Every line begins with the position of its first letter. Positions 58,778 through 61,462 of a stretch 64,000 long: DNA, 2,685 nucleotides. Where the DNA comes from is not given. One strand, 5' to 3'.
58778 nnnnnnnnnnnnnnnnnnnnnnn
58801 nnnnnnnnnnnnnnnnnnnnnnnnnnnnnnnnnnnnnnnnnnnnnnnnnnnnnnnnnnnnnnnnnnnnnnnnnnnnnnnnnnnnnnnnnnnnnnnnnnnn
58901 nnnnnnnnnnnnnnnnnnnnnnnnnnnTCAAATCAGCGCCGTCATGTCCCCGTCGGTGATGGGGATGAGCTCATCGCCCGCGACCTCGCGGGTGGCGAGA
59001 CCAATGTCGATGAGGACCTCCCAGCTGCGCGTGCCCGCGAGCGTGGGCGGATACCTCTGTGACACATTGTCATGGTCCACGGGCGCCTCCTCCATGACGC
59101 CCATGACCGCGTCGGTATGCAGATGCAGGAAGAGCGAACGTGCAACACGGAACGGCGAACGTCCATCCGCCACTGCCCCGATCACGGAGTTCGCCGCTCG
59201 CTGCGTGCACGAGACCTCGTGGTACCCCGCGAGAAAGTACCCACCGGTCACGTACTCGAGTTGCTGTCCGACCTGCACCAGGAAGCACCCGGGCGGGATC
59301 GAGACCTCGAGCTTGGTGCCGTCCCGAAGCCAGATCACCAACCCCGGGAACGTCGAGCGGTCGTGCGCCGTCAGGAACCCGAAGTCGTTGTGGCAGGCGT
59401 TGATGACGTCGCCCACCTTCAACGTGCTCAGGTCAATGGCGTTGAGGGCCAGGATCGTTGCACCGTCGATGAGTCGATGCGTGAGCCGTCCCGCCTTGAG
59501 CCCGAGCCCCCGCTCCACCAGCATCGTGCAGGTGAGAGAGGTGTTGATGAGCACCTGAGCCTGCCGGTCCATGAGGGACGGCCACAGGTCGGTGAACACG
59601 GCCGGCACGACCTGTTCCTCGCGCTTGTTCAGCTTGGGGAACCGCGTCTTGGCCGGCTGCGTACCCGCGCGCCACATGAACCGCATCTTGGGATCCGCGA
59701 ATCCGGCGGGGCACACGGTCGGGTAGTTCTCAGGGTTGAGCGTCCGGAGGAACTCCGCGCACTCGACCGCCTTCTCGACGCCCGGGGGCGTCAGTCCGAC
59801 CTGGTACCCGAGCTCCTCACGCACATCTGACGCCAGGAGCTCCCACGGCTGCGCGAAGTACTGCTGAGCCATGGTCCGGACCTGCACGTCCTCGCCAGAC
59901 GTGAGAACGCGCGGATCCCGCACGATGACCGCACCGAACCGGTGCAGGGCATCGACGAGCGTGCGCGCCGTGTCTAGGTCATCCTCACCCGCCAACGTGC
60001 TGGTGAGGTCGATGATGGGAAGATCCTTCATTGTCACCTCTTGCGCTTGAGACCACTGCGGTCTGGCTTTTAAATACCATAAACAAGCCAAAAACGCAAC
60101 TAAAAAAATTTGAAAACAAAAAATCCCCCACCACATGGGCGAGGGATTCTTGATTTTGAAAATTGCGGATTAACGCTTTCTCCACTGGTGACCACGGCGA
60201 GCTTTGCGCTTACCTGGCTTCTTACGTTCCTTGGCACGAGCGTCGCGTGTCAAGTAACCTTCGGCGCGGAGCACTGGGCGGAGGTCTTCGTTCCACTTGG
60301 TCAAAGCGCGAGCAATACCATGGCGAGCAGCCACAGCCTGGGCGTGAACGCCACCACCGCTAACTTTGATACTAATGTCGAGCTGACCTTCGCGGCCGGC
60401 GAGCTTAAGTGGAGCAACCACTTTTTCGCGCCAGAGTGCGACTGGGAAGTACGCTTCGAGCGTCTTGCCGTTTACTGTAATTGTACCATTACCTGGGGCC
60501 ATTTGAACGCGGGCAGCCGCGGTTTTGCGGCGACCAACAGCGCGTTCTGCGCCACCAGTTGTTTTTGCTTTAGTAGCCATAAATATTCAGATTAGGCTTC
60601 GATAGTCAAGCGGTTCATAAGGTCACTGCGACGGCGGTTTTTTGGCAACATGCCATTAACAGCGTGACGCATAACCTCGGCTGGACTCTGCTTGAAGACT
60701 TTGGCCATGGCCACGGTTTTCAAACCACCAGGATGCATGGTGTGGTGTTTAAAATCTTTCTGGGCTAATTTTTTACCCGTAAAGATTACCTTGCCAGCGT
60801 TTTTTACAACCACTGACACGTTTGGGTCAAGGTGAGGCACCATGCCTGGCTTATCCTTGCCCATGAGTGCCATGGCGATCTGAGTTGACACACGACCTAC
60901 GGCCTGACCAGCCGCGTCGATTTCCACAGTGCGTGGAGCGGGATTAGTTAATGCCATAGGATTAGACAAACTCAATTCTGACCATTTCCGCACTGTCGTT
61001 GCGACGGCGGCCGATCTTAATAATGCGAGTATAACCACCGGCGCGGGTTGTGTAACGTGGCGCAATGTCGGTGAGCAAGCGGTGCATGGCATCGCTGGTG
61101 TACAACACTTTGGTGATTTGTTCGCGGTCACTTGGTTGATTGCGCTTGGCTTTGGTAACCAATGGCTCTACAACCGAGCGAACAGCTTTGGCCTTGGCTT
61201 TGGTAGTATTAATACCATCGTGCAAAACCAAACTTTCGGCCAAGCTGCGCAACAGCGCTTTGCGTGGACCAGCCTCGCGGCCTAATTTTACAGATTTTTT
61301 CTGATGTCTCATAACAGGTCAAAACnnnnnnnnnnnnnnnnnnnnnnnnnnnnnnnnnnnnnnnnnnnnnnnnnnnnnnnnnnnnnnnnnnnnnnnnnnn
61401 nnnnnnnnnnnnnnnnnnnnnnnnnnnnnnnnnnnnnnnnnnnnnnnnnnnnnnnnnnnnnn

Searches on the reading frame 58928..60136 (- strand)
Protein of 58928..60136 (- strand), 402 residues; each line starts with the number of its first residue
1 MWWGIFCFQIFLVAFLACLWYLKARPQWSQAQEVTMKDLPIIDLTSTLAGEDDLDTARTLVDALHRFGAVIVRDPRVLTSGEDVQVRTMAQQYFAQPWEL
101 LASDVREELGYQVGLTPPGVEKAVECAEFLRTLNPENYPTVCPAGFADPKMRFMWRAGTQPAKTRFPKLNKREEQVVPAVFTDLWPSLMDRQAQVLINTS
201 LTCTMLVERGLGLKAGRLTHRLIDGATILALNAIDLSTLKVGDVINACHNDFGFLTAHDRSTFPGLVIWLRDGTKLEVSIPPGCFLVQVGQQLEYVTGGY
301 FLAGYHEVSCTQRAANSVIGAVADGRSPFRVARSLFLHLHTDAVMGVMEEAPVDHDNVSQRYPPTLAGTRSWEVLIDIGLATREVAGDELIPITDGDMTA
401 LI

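Call 36: search_protein_families(library=pfam, proteins=[window:58928-60136:-], max_evalue=0.001)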
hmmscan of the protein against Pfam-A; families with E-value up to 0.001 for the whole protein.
window:58928-60136:- (402 aa): 1 family
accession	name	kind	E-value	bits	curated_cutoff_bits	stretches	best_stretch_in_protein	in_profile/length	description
PF03171.26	2OG-FeII_Oxy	-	0.00033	21.4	23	0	248-313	24-88/101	2OG-Fe(II) oxygenase superfamily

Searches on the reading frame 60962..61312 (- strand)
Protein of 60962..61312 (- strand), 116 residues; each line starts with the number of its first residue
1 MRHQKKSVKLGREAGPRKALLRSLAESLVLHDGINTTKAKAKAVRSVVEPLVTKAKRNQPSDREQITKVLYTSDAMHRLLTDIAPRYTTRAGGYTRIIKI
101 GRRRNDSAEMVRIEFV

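Call 4: search_protein_families(library=pfam, proteins=[window:60962-61312:-], max_evalue=1)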
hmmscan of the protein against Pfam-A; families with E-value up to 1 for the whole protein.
window:60962-61312:- (116 aa): 3 families
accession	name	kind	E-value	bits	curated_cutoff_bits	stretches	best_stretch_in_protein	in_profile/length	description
PF01196.24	Ribosomal_L17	-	3.4e-32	111.7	27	1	20-116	1-97/97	Ribosomal protein L17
PF01150.23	GDA1_CD39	-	0.21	10.6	24.9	1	29-82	47-100/423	GDA1/CD39 (nucleoside phosphatase) family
PF04883.17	HK97-gp10_like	-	0.22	12.9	21.4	1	35-65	13-44/78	Bacteriophage HK97-gp10, putative tail-component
